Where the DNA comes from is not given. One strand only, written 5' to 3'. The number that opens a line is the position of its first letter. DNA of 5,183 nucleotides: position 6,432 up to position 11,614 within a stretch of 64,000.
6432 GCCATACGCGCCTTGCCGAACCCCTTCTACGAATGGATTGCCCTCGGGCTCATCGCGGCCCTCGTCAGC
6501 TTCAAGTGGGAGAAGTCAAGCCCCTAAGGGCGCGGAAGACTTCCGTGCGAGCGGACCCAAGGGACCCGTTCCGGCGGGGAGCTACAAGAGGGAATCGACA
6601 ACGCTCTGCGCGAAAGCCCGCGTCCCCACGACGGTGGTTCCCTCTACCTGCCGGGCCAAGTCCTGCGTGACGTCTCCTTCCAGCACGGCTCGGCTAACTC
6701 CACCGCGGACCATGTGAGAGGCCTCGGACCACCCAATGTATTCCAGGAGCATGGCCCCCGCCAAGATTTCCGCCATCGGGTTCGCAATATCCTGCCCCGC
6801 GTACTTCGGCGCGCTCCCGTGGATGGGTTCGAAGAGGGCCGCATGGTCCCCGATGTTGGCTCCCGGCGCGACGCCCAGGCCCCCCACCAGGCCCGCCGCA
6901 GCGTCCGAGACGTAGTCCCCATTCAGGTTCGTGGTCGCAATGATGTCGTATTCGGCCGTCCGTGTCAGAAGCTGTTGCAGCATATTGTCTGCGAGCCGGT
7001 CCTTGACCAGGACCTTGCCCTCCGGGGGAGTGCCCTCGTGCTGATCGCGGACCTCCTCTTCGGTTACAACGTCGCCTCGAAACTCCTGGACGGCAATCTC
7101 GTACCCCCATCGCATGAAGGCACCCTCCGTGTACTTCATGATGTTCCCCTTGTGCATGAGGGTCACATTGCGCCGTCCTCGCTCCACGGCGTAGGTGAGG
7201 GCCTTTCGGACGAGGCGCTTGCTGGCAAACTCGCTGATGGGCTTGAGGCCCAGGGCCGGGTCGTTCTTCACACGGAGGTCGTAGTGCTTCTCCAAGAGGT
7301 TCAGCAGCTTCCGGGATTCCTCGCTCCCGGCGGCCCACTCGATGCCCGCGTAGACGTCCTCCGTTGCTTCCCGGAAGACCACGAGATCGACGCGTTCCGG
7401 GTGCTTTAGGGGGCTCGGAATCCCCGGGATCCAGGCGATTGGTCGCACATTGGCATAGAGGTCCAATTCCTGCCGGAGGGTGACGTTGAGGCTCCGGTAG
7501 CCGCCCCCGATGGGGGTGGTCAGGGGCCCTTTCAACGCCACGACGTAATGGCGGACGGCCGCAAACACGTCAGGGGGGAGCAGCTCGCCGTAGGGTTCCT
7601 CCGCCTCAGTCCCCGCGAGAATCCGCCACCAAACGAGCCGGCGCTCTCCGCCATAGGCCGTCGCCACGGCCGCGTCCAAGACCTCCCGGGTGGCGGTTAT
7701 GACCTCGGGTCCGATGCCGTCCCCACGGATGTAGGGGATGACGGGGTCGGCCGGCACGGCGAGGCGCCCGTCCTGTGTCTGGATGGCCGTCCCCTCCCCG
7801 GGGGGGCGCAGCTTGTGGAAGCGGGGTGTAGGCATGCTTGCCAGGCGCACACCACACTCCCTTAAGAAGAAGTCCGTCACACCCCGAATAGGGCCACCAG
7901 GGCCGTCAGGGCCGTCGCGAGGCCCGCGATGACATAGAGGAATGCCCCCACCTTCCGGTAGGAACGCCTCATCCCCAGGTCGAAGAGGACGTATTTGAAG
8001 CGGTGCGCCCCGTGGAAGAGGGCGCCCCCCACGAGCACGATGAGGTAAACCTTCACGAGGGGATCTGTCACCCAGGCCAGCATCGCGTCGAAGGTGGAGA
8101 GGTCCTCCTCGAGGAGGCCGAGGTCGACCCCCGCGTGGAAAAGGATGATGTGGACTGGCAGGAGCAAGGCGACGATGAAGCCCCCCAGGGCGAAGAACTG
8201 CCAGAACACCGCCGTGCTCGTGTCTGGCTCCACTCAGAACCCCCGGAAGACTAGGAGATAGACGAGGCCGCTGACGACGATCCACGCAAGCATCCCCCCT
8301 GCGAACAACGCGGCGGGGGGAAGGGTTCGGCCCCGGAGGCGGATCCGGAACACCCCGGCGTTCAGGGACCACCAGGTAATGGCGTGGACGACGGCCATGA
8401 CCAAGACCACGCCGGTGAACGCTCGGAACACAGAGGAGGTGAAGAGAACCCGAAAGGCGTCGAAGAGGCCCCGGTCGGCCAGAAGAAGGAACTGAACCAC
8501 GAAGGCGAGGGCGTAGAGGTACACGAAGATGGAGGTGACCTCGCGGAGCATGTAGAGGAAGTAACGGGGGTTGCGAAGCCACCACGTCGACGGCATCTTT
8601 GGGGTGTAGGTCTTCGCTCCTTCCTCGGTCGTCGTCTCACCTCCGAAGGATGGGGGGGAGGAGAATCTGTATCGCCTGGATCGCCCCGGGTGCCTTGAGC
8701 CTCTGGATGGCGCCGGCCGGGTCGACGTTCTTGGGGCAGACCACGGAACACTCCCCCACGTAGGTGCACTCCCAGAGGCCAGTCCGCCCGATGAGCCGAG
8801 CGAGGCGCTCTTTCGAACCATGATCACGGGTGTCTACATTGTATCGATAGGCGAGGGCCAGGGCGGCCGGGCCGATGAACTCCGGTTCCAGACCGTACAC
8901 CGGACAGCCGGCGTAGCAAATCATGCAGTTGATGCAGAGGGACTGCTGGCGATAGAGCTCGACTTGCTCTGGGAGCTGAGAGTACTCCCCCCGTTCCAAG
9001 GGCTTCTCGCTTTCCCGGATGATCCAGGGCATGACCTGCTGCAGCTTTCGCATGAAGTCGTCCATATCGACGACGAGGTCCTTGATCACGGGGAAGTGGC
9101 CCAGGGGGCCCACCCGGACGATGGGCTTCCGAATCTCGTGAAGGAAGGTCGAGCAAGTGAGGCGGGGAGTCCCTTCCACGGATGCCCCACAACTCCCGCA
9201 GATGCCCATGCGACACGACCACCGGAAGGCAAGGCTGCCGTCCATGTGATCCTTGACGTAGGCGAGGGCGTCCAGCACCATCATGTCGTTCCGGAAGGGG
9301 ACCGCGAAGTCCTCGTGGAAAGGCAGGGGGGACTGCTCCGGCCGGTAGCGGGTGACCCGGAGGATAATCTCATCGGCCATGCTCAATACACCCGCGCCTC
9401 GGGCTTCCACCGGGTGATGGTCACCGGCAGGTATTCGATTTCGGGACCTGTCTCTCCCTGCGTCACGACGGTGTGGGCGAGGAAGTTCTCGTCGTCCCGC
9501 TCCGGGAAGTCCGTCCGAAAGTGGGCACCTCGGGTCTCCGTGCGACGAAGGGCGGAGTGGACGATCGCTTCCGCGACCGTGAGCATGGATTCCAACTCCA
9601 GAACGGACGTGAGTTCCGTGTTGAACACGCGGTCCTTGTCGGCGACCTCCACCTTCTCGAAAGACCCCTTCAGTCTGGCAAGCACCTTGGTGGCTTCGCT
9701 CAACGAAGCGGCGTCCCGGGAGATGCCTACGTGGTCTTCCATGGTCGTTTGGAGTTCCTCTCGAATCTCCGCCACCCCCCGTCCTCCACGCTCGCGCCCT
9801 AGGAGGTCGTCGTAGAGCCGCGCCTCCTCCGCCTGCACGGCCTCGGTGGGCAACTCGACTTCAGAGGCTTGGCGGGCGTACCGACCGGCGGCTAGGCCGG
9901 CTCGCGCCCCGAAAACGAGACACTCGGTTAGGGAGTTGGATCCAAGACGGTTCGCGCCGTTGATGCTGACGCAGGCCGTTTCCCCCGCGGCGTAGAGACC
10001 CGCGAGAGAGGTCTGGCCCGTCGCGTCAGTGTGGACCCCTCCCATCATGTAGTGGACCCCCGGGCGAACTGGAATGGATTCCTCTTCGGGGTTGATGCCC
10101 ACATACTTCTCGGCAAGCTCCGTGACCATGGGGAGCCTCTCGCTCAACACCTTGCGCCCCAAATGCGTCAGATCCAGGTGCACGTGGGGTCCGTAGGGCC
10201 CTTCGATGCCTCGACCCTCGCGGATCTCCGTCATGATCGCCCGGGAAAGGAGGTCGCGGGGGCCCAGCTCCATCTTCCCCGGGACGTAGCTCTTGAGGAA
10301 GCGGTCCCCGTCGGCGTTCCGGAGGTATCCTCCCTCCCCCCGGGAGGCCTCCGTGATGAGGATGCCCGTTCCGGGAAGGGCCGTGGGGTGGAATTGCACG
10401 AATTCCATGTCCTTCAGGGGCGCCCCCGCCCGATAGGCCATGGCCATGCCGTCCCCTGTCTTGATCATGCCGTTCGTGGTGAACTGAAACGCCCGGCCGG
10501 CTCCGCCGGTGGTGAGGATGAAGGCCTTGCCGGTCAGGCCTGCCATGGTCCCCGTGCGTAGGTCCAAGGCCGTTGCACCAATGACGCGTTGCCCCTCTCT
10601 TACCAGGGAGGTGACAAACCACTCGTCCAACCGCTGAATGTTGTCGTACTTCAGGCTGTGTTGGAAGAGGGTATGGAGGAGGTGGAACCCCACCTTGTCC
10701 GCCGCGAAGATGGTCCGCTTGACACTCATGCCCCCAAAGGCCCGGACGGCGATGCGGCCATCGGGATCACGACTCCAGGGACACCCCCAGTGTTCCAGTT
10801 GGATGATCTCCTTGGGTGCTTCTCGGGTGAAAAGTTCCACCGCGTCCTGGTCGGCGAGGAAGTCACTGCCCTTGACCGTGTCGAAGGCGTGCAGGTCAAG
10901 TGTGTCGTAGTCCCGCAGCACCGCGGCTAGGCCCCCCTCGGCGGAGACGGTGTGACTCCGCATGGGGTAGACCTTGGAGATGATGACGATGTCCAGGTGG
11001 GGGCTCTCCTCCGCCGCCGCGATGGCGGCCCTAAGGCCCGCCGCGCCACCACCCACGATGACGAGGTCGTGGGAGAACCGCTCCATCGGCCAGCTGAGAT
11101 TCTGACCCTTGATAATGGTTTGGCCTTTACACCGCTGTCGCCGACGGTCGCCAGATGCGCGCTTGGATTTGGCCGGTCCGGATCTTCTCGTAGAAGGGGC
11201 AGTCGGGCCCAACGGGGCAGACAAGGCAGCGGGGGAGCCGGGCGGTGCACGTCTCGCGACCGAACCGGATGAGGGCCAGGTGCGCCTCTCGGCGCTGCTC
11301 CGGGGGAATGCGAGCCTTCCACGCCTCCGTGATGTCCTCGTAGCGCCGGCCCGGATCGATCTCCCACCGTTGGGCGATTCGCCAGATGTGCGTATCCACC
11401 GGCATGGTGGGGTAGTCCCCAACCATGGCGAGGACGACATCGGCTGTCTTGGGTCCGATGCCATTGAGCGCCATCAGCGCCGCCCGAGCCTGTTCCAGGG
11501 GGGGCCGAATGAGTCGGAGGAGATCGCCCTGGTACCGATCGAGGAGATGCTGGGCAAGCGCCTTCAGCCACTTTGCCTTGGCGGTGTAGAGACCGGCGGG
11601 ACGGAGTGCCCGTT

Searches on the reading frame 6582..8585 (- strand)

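Call 82: search_protein_families(library=pfam, proteins=[window:6582-8585:-], max_evalue=0.00001)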
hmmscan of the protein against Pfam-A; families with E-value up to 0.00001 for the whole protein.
window:6582-8585:- (667 aa): 1 family
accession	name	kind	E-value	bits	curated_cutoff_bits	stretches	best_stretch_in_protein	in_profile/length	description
PF00180.25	Iso_dh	-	9.5e-86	288.6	27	1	283-661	2-347/348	Isocitrate/isopropylmalate dehydrogenase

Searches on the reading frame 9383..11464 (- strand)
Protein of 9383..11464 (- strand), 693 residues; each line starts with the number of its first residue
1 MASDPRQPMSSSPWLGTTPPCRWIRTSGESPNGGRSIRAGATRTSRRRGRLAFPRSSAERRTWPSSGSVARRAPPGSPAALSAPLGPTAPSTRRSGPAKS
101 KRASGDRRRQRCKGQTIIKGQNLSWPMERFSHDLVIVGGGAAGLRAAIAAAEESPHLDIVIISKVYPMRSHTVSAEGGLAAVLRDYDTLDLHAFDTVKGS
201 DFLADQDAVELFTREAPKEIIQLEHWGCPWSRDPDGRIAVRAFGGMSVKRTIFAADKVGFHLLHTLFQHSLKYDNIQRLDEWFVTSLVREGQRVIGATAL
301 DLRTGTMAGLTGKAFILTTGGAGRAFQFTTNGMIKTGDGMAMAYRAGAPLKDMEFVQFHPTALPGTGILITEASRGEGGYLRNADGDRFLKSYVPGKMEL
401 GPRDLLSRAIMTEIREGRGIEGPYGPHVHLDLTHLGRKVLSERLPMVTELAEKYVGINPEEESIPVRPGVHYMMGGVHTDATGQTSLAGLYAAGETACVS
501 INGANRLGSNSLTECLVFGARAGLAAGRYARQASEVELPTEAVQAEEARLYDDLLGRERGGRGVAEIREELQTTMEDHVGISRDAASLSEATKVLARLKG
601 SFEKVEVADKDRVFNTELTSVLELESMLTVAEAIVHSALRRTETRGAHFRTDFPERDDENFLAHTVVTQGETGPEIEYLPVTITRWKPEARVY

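Call 82: search_protein_families(library=pfam, proteins=[window:9383-11464:-], max_evalue=0.00001)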
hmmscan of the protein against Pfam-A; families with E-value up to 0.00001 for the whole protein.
window:9383-11464:- (693 aa): 3 families
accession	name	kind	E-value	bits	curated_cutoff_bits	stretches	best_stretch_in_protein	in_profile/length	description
PF00890.30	FAD_binding_2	-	4.4e-110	369.2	20.4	1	133-512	1-414/414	FAD binding domain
PF02910.25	Succ_DH_flav_C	-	3.6e-43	147.1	20.8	1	568-693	1-130/130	Fumarate reductase flavoprotein C-term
PF07992.20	Pyr_redox_2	-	2.4e-07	30.9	26.1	0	133-166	2-35/291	Pyridine nucleotide-disulphide oxidoreductase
